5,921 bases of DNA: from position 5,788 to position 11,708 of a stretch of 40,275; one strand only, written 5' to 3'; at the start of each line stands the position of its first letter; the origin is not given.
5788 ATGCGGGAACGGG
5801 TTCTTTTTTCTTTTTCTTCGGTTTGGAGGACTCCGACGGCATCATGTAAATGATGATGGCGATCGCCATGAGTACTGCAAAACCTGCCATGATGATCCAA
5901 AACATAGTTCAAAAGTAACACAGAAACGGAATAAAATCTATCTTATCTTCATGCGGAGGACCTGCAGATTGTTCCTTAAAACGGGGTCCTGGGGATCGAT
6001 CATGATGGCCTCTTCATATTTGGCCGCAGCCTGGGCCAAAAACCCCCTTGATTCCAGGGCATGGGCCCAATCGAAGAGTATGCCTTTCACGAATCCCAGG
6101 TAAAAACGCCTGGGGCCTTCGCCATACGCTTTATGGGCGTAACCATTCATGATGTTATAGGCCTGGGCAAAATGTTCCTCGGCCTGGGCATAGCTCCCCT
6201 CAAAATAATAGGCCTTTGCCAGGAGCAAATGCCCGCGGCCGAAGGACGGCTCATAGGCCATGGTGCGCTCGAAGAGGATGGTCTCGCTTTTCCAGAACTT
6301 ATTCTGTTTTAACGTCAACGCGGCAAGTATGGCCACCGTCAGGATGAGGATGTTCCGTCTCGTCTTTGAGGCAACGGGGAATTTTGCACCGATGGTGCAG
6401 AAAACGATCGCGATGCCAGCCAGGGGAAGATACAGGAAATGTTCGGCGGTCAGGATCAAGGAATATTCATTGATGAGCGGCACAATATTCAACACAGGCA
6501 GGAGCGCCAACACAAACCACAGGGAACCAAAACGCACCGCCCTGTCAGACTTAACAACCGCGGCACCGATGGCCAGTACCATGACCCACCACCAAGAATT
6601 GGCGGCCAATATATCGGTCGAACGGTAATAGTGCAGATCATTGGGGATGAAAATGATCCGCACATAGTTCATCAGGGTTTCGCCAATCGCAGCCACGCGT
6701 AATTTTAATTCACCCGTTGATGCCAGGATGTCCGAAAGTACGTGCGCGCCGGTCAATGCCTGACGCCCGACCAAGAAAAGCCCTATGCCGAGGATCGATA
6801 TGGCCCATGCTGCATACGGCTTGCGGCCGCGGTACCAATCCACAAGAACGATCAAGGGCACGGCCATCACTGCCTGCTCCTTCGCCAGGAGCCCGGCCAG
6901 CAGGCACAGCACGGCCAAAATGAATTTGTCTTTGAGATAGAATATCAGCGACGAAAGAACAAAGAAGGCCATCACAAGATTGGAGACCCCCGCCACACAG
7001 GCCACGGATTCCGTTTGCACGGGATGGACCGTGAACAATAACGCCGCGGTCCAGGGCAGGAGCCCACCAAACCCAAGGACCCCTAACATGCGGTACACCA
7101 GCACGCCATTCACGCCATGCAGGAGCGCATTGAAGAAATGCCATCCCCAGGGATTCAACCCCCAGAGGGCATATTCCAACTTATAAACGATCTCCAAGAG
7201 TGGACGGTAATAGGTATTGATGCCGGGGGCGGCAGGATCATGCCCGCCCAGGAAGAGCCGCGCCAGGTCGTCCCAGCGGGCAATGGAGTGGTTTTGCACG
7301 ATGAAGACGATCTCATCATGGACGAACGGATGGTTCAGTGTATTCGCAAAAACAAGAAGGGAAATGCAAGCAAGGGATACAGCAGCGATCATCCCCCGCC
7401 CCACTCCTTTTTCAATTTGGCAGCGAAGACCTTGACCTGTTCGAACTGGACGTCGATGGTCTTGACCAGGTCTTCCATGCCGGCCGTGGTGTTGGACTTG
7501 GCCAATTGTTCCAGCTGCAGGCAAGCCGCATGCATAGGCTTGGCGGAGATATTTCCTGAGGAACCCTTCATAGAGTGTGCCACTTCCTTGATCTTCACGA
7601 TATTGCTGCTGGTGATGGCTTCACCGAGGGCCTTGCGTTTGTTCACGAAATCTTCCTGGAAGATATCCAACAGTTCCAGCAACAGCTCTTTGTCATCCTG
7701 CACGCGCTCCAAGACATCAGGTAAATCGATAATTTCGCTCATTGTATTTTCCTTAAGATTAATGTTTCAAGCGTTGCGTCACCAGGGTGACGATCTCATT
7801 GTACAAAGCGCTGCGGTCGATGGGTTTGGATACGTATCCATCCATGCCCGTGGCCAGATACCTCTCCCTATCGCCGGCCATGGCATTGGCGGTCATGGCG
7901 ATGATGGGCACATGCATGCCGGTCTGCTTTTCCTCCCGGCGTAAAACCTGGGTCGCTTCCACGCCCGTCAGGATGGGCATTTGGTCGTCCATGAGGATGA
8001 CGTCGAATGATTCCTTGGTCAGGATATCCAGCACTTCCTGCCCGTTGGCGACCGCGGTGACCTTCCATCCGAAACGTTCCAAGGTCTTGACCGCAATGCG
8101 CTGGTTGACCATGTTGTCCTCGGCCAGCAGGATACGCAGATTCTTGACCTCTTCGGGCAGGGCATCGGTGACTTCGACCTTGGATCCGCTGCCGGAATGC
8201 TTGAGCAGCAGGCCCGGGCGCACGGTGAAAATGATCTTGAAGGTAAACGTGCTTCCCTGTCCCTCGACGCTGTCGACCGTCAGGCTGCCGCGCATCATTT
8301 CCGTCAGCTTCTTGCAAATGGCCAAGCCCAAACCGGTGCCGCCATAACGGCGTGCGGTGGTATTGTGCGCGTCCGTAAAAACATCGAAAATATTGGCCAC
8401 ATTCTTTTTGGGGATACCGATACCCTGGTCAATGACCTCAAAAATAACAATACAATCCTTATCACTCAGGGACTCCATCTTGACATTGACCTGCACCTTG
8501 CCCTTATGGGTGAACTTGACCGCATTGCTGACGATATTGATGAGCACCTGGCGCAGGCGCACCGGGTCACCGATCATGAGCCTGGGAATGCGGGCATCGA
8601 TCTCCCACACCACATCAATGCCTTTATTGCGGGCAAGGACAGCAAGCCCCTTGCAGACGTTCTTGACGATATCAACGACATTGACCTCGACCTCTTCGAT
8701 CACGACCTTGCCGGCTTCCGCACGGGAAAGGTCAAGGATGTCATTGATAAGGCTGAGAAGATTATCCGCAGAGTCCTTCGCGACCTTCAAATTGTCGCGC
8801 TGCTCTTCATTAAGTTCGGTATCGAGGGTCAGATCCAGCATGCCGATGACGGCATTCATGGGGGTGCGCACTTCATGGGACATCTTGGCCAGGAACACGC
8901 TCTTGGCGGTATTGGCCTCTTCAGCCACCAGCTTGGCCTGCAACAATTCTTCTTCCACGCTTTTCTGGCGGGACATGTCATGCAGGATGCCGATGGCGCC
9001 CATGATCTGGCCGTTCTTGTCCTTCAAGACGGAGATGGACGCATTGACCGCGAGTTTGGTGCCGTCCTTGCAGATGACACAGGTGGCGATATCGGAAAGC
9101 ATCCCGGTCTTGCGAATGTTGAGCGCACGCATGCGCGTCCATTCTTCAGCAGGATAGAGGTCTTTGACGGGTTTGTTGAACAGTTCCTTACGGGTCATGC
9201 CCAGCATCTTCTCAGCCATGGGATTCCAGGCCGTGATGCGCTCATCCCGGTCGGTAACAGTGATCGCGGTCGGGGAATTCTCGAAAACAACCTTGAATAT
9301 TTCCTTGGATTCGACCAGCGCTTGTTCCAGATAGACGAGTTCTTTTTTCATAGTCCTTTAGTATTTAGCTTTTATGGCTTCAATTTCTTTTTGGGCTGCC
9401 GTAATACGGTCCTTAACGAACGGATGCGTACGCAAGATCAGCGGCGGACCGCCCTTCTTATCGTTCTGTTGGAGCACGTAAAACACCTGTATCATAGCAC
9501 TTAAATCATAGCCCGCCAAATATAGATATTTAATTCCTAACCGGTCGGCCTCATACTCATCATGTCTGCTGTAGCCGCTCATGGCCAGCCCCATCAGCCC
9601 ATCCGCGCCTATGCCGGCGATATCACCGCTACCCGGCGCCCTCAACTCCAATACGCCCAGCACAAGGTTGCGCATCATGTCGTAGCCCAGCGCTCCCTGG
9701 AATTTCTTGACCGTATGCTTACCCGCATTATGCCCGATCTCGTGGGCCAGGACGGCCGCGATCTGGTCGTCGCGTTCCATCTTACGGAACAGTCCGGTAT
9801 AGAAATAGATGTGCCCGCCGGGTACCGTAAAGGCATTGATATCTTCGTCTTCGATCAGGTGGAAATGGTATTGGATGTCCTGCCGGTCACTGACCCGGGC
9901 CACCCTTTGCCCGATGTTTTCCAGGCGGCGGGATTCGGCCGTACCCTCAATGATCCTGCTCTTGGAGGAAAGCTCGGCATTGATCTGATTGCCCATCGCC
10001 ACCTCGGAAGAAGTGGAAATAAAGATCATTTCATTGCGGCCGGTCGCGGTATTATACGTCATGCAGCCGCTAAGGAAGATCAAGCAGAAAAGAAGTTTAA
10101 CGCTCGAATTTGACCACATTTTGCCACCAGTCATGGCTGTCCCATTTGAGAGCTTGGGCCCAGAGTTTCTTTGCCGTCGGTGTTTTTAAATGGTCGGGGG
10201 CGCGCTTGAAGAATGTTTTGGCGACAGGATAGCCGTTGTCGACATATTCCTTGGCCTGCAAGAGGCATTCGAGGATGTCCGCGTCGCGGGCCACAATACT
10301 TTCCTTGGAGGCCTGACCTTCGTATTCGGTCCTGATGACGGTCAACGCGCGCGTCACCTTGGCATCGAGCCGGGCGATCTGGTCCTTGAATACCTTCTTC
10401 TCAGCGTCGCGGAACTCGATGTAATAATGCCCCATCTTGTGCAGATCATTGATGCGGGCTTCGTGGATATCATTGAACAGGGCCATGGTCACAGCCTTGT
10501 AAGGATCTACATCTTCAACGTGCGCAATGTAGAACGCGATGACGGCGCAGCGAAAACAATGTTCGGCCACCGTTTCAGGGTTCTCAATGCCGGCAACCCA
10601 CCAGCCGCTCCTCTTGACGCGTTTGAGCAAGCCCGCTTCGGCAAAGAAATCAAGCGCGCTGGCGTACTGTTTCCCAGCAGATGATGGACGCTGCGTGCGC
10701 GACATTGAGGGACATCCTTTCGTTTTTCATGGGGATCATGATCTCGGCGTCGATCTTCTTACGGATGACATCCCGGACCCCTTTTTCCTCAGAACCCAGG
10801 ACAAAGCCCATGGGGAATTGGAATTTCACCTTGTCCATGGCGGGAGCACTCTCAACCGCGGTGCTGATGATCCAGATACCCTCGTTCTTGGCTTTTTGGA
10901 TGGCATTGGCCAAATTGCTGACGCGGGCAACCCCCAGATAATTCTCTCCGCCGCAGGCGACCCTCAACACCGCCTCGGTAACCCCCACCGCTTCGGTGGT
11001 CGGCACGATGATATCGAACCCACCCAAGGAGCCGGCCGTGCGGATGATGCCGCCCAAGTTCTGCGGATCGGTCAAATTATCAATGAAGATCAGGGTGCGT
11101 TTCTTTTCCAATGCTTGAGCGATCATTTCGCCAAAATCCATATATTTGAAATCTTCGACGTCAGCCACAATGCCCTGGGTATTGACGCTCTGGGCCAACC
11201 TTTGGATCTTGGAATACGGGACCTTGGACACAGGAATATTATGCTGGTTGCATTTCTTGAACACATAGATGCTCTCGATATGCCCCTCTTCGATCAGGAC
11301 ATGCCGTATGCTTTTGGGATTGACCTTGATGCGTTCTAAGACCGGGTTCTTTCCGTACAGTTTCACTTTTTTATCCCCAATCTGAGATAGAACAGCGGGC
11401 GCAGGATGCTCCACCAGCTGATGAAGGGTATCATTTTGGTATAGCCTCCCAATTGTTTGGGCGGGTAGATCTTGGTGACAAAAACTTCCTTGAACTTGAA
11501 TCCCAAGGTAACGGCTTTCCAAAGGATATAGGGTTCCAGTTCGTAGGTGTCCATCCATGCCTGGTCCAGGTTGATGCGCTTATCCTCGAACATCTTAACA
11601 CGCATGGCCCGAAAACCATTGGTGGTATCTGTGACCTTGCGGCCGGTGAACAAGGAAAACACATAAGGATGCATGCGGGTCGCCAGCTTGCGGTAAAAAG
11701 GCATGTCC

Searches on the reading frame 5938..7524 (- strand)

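Call 15: search_protein_families(library=pfam, max_evalue=0.001, proteins=[window:5938-7524:-])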
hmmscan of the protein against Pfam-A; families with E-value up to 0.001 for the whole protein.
window:5938-7524:- (528 aa): 3 families
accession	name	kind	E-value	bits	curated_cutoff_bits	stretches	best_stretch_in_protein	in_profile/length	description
PF07719.23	TPR_2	-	1.5e-06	28.3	27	0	483-513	4-34/34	Tetratricopeptide repeat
PF14559.12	TPR_19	-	2.9e-05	24.8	25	0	417-454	13-50/68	Tetratricopeptide repeat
PF13428.12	TPR_14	-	5.5e-05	23.9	23.5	0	483-520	4-41/44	Tetratricopeptide repeat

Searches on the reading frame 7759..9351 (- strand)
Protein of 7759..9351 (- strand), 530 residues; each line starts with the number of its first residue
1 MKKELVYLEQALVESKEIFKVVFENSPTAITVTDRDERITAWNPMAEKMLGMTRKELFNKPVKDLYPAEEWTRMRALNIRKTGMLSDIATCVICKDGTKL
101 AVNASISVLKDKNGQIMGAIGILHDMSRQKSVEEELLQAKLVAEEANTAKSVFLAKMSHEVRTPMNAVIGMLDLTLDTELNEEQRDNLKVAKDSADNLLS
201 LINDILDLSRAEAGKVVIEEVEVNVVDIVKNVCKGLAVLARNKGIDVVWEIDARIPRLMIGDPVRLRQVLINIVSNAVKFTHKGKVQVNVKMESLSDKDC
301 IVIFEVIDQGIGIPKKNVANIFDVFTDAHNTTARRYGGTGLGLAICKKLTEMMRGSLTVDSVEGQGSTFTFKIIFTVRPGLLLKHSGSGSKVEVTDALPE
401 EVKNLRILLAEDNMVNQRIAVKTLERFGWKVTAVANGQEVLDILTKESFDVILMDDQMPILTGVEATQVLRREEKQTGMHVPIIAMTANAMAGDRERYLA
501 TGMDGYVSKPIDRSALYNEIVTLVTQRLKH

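Call 15: search_protein_families(library=pfam, max_evalue=0.001, proteins=[window:7759-9351:-])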
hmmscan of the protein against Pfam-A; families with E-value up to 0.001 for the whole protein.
window:7759-9351:- (530 aa): 10 families
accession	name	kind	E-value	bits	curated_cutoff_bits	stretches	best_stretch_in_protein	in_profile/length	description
PF02518.31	HATPase_c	-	1.9e-29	102.8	26.4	1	261-373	1-107/111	Histidine kinase-, DNA gyrase B-, and HSP90-like ATPase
PF00072.30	Response_reg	-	8.2e-24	84.4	30.2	1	407-520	1-110/111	Response regulator receiver domain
PF00512.31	HisKA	-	1.2e-20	73.8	26.9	1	150-214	2-66/66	His Kinase A (phospho-acceptor) domain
PF00989.32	PAS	-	5e-14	52.7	22.6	1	19-126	3-113/113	PAS fold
PF13426.13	PAS_9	-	1.2e-13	51.6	27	1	27-127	1-102/103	PAS domain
PF08448.16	PAS_4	-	2.6e-09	37.7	23.1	1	23-130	1-109/110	PAS fold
PF13188.13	PAS_8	-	7.3e-08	32.5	21.8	1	18-57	2-43/65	PAS domain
PF08447.18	PAS_3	-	9.1e-06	26.3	25.6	1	40-122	2-88/89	PAS fold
PF23198.2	PDE8A_N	-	5.9e-05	23.4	29.6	1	401-525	9-133/147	PDE8A-like, N-terminal domain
PF13589.12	HATPase_c_3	-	0.00096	19.6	25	0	266-349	3-88/137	Histidine kinase-, DNA gyrase B-, and HSP90-like ATPase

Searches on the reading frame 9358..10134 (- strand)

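Call 15: search_protein_families(library=pfam, max_evalue=0.001, proteins=[window:9358-10134:-])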
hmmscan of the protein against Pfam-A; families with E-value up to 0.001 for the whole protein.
window:9358-10134:- (258 aa): 1 family
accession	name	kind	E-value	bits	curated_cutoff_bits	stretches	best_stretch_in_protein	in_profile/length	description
PF01435.24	Peptidase_M48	-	1.8e-36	126.1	20.3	1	67-250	3-185/186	Peptidase family M48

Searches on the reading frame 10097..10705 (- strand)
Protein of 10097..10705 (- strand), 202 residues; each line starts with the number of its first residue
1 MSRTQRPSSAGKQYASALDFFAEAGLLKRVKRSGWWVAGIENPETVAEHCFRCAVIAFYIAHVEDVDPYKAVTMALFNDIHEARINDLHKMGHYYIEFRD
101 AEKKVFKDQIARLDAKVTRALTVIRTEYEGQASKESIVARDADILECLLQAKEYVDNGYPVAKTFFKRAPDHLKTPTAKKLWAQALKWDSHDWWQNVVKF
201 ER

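Call 16: search_protein_families(library=pfam, max_evalue=0.001, proteins=[window:10097-10705:-])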
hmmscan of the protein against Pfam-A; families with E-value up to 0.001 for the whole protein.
window:10097-10705:- (202 aa): 3 families
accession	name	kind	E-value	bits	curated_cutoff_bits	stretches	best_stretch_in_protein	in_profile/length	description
PF13023.12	HD_3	-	3.5e-22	79.5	22.5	1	25-165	2-145/165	HD domain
PF12917.13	YfbR-like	-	1.8e-08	34.7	25.9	1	20-157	2-147/182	5'-deoxynucleotidase YfbR-like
PF01966.28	HD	-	0.0007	20.3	22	0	46-146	1-114/116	HD domain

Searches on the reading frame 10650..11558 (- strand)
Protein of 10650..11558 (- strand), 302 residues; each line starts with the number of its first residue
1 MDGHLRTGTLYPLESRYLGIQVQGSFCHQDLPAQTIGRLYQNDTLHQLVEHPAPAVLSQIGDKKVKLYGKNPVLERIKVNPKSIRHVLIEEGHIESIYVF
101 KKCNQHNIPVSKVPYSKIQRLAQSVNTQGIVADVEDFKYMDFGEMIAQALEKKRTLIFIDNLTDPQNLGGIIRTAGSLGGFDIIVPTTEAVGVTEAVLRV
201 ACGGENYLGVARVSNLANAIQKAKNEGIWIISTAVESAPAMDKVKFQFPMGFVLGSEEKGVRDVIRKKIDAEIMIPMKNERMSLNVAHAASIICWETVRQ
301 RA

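Call 16: search_protein_families(library=pfam, max_evalue=0.001, proteins=[window:10650-11558:-])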
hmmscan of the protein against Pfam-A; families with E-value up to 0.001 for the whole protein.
window:10650-11558:- (302 aa): 2 families
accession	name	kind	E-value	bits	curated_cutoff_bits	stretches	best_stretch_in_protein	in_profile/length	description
PF00588.24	SpoU_methylase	-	2e-32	112.7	29.7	1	156-295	3-142/142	SpoU rRNA Methylase family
PF08032.17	SpoU_sub_bind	-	1.5e-13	51.3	22.8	1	67-139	2-75/76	RNA 2'-O ribose methyltransferase substrate binding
